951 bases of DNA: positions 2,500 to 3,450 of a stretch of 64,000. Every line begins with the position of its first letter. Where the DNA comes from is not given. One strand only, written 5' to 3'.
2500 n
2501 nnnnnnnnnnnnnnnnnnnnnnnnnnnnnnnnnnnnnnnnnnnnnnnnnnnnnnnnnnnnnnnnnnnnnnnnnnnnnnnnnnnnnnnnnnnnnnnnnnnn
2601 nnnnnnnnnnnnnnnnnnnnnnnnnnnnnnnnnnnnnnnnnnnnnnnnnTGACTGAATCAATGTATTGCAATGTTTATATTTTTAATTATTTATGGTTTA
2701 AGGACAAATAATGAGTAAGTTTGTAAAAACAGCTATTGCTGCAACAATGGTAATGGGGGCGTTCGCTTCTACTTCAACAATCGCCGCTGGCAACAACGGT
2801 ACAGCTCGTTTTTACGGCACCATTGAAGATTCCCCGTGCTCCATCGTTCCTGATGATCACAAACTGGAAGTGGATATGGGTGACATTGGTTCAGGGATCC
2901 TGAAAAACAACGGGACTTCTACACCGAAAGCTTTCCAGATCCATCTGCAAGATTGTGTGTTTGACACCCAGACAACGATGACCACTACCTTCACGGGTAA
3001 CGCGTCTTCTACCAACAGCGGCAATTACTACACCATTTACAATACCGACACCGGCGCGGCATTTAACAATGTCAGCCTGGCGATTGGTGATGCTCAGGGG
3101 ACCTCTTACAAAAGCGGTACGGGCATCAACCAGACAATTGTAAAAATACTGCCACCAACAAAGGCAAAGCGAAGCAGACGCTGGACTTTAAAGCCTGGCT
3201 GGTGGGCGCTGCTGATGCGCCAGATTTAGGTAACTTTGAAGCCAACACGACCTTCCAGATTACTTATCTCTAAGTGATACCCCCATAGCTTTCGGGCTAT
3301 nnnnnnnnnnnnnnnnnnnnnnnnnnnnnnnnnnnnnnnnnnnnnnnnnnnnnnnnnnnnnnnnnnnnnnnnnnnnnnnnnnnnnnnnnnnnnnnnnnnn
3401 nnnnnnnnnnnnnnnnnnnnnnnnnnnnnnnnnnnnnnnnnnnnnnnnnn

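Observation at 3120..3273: yfcV-like major fimbrial subunit is frameshifted in an A5 homopolymer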

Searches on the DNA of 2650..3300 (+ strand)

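Call 6: search_dna_similar(query=window:2650-3300:+, collection=ecoli_genomes, mode=near, max_rows=40, rows=spread)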
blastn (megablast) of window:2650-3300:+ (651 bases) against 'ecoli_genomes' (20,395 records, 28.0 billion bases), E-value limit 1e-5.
Records with a match: 4144; places in all: 4153; records where one place covers at least 80% of the query: 3478.
Genomes with a match: 4144 of 5426; with a place that covers at least 80% of the query: 3478. Places per genome that has any: lowest 1, median 1, highest 2. On chromosomes: 4153 places; on plasmids: 0.
Best place of each record, by identity: 95-99% 432; 90-95% 6; 80-90% 3692; 60-80% 14.
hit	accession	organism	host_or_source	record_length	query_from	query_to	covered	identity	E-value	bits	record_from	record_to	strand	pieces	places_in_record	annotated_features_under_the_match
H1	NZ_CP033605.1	Escherichia coli O157:H7 strain TR01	Cattle carcass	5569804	1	651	100%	97.7%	0e+0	1120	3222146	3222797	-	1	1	fimbrial protein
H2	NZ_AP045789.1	Escherichia coli strain 23CRST027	Homo sapiens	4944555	1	651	100%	95.9%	0e+0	1053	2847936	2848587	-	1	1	yfcV: fimbrial protein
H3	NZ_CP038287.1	Escherichia coli O157:H7 strain TX 376-2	cattle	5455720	1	651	100%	95.7%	0e+0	1048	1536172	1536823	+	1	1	yfcV: fimbrial protein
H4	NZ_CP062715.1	Escherichia coli O157:H7 strain Z1826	Bovine Faeces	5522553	1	651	100%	95.7%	0e+0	1048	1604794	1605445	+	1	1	yfcV: fimbrial protein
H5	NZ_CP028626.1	Escherichia coli strain 137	cattle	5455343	1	651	100%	95.6%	0e+0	1042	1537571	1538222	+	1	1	fimbrial protein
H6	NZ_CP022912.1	Escherichia coli O6:H16 strain 2011EL-1370-2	Homo sapiens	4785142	1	640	98%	85.2%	0e+0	656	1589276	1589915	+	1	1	yfcV: fimbrial protein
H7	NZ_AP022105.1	Escherichia coli strain WP5-S17-ESBL-10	-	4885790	1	640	98%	85.2%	0e+0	656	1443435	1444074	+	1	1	yfcV: fimbrial protein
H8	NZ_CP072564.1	Escherichia coli strain WG5::PA2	missing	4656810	1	640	98%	85.2%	0e+0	656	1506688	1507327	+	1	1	yfcV: fimbrial protein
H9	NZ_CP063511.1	Escherichia coli strain EH08-18-36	Homo sapiens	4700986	1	640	98%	85.2%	0e+0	656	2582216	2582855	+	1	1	yfcV: fimbrial protein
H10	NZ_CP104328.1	Escherichia coli strain THB42-F2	transconjugant from Escherichia coli ...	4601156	1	640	98%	85.2%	0e+0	656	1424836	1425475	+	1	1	yfcV: fimbrial protein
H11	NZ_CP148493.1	Escherichia coli strain Z1323CEC0003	Chicken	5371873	1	640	98%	85.2%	0e+0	656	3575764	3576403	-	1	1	yfcV: fimbrial protein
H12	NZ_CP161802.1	Escherichia coli strain MG-phbCAB-3-6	not application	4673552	1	640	98%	85.2%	0e+0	656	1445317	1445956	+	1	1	yfcV: fimbrial protein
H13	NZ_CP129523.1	Escherichia coli strain YJX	misisng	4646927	1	640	98%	85.2%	0e+0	656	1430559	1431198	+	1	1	yfcV: fimbrial protein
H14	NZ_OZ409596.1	Escherichia coli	Canis lupus familiaris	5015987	1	640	98%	85.2%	0e+0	656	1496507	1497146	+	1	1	yfcV: fimbrial protein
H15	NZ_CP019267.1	Escherichia coli strain 13C1079T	chicken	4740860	1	640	98%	85.0%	0e+0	651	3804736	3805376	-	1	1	yfcV: fimbrial protein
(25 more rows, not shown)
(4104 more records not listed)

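Call 7: get_annotated_region(hit=H1, flank=6000)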
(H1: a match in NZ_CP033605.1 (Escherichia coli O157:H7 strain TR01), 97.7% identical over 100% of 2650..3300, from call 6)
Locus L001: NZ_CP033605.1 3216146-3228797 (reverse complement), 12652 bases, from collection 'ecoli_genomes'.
description: Escherichia coli O157:H7 strain TR01 chromosome, complete genome
organism: Escherichia coli O157:H7 strain TR01 (NCBI taxid 83334)
replicon: chromosome; assembly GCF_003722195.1
host: -; source: Cattle carcass; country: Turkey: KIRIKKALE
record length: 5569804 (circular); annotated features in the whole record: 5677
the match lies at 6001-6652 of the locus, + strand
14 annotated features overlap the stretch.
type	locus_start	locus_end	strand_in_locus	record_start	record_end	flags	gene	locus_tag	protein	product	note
CDS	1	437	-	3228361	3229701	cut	fadL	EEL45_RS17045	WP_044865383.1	long-chain fatty acid transporter FadL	-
CDS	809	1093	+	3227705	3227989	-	yfcZ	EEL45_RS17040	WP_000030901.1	YfcZ/YiiS family protein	-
CDS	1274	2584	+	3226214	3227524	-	fadI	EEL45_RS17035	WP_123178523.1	acetyl-CoA C-acyltransferase FadI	-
CDS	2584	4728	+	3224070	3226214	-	fadJ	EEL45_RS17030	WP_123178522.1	fatty acid oxidation complex subunit alpha FadJ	-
CDS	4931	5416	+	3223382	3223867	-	sixA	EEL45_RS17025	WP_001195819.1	phosphohistidine phosphatase SixA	-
CDS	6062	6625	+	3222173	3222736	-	-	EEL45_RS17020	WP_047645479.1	fimbrial protein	-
CDS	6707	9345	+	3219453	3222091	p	-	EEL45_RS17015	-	fimbrial biogenesis outer membrane usher protein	frameshifted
CDS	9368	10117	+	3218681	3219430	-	-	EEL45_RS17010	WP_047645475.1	fimbria/pilus periplasmic chaperone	-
CDS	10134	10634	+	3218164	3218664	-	-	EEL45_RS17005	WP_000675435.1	fimbrial protein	-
CDS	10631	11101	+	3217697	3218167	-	-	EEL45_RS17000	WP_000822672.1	fimbrial protein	-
CDS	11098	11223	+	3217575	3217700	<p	-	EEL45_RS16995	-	type 1 fimbrial protein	incomplete; partial in the middle of a contig; missing C-terminus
CDS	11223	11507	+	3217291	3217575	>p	-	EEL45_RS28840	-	fimbrial protein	incomplete; partial in the middle of a contig; missing N-terminus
CDS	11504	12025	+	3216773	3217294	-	-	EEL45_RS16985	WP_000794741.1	fimbrial protein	-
CDS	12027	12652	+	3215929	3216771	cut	-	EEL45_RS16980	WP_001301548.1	StfH/YfcO family fimbrial adhesin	-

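Call 8: get_annotated_region(hit=H3, flank=9000)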
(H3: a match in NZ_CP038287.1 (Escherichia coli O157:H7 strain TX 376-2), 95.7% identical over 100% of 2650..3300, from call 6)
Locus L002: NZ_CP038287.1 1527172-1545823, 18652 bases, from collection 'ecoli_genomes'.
description: Escherichia coli O157:H7 strain TX 376-2 chromosome, complete genome
organism: Escherichia coli O157:H7 strain TX 376-2 (NCBI taxid 83334)
replicon: chromosome; assembly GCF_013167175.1
host: cattle; source: cattle feces; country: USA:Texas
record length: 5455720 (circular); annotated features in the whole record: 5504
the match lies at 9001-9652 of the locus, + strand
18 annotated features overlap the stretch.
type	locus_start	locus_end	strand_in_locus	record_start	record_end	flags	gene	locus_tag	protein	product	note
CDS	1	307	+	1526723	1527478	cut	mlaA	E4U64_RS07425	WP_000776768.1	phospholipid-binding lipoprotein MlaA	-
CDS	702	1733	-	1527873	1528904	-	-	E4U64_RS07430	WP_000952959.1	hypothetical protein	-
CDS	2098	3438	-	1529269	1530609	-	fadL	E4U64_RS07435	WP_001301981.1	long-chain fatty acid transporter FadL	-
CDS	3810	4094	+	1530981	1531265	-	yfcZ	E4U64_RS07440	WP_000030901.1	YfcZ/YiiS family protein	-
CDS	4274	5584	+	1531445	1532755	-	fadI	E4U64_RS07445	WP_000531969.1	acetyl-CoA C-acyltransferase FadI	-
CDS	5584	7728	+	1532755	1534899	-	fadJ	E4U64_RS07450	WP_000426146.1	fatty acid oxidation complex subunit alpha FadJ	-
CDS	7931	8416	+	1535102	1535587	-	sixA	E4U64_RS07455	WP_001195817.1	phosphohistidine phosphatase SixA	-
CDS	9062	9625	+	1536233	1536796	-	yfcV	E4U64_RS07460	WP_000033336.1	fimbrial protein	-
CDS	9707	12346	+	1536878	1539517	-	-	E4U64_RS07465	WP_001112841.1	fimbrial biogenesis outer membrane usher protein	-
CDS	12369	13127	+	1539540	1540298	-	-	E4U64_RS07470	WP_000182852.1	fimbria/pilus periplasmic chaperone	-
CDS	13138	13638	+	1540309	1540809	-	-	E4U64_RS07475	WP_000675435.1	fimbrial protein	-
CDS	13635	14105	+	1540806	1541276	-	-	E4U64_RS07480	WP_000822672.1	fimbrial protein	-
CDS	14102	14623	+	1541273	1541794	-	-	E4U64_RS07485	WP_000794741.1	fimbrial protein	-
CDS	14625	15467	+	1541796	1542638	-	-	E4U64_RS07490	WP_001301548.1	StfH/YfcO family fimbrial adhesin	-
CDS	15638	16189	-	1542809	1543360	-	smrB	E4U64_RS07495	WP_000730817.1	endonuclease SmrB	-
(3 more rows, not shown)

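Call 9: get_annotated_region(hit=H12, flank=1000)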
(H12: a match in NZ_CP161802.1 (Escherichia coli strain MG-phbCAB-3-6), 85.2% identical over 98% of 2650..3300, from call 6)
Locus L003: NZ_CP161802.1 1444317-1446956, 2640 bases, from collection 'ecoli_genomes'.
description: Escherichia coli strain MG-phbCAB-3-6 chromosome, complete genome
organism: Escherichia coli strain MG-phbCAB-3-6 (NCBI taxid 562)
replicon: chromosome; assembly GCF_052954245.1
host: -; source: not application; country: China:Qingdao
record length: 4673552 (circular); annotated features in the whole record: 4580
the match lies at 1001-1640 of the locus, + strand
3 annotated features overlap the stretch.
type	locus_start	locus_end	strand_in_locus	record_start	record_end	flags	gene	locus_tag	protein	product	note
CDS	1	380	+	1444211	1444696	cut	sixA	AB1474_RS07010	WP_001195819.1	phosphohistidine phosphatase SixA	-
CDS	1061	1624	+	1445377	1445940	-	yfcV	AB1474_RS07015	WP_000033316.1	fimbrial protein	-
CDS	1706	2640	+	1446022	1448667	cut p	yfcU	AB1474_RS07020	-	fimbrial usher protein YfcU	internal stop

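Call 12: search_dna_similar(query=window:3095-3195:+, collection=ecoli_genomes, mode=near, max_rows=30)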
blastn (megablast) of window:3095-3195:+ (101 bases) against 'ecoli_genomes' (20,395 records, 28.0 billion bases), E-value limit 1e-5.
Records with a match: 428; places in all: 428; records where one place covers at least 80% of the query: 428.
Genomes with a match: 428 of 5426; with a place that covers at least 80% of the query: 428. Places per genome that has any: lowest 1, median 1, highest 1. On chromosomes: 428 places; on plasmids: 0.
Best place of each record, by identity: >=99% 3; 95-99% 9; 90-95% 34; 80-90% 382.
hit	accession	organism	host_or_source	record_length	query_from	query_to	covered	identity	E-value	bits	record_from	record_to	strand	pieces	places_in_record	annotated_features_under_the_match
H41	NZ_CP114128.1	Escherichia coli strain PE164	pig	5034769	1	101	100%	99.0%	3e-43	182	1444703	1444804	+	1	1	fimbrial protein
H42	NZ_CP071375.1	Escherichia coli strain E105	fish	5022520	1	101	100%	99.0%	3e-43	182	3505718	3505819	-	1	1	fimbrial protein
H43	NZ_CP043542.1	Escherichia coli strain F2_81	Sus scrofa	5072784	1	101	100%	99.0%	3e-43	182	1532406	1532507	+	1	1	fimbrial protein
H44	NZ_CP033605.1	Escherichia coli O157:H7 strain TR01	Cattle carcass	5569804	1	101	100%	98.0%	1e-41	176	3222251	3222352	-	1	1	fimbrial protein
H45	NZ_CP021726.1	Escherichia coli strain Combat11I9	Homo sapiens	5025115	1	101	100%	98.0%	1e-41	176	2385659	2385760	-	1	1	fimbrial protein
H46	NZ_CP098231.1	Escherichia coli strain XJ34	bovine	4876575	1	101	100%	98.0%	1e-41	176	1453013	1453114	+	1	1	fimbrial protein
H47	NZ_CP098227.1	Escherichia coli strain XJ6-3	bovine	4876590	1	101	100%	98.0%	1e-41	176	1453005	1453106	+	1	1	fimbrial protein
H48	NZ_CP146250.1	Escherichia coli strain L26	chicken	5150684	1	101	100%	98.0%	1e-41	176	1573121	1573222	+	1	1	fimbrial protein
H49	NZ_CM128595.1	Escherichia coli strain 100181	Homo sapiens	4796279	1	101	100%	98.0%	1e-41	176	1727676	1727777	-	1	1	fimbrial protein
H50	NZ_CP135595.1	Escherichia coli strain GDSC2227PM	vegetable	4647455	1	101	100%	98.0%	1e-41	176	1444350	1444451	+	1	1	fimbrial protein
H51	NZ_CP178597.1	Escherichia coli strain ZF8-1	chicken feces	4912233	1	101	100%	98.0%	1e-41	176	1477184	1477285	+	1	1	fimbrial protein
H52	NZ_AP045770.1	Escherichia coli strain 23CRST011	Homo sapiens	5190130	1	101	100%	98.0%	1e-41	176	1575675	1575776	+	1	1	fimbrial protein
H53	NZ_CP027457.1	Escherichia coli strain 88-3493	missing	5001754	1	101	100%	91.2%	7e-30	137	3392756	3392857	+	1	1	yfcV: fimbrial protein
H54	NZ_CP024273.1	Escherichia coli strain F9792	missing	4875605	1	101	100%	91.2%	7e-30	137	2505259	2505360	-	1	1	yfcV: fimbrial protein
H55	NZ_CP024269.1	Escherichia coli strain F8111-1SC3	missing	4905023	1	101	100%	91.2%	7e-30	137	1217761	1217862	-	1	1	yfcV: fimbrial protein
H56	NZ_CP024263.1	Escherichia coli O169:H41 strain F6326-C1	missing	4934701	1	101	100%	91.2%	7e-30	137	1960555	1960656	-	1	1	yfcV: fimbrial protein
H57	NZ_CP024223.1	Escherichia coli O169:H41 strain 2014EL-1345-2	missing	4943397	1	101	100%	91.2%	7e-30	137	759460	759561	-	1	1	yfcV: fimbrial protein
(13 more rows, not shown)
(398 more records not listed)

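Call 14: get_annotated_region(hit=H41, flank=9000)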
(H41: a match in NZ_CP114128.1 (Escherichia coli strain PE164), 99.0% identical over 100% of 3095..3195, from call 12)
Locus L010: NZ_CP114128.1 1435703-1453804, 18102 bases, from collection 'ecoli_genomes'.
description: Escherichia coli strain PE164 chromosome, complete genome
organism: Escherichia coli strain PE164 (NCBI taxid 562)
replicon: chromosome; assembly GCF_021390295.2
host: pig; source: diarrhea and blood; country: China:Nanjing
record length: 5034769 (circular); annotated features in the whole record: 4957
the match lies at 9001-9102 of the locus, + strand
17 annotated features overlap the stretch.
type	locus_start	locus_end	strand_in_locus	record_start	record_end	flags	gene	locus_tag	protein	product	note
CDS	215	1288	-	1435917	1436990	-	-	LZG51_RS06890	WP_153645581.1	hypothetical protein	-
CDS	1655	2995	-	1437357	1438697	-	fadL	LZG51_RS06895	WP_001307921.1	long-chain fatty acid transporter FadL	-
CDS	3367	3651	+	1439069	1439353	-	yfcZ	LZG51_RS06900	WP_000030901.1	YfcZ/YiiS family protein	-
CDS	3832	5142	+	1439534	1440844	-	fadI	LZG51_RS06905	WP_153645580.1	acetyl-CoA C-acyltransferase FadI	-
CDS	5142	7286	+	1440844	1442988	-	fadJ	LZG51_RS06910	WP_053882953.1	fatty acid oxidation complex subunit alpha FadJ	-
CDS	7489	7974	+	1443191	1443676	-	sixA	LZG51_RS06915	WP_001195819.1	phosphohistidine phosphatase SixA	-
CDS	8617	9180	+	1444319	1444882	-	-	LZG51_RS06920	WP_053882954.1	fimbrial protein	-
CDS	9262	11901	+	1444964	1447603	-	-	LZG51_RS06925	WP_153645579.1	fimbrial biogenesis outer membrane usher protein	-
CDS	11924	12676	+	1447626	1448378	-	yfcS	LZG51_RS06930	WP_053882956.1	fimbria/pilus periplasmic chaperone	-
CDS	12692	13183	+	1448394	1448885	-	-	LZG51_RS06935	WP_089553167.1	fimbrial protein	-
CDS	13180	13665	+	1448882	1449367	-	-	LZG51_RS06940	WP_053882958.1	fimbrial protein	-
CDS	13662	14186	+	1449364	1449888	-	-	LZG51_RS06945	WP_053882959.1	fimbrial protein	-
CDS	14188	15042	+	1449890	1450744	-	-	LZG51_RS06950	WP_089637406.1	StfH/YfcO family fimbrial adhesin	-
CDS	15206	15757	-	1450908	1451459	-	smrB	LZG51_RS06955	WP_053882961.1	endonuclease SmrB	-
CDS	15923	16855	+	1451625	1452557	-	prmB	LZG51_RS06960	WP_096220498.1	50S ribosomal protein L3 N(5)-glutamine methyltransferase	-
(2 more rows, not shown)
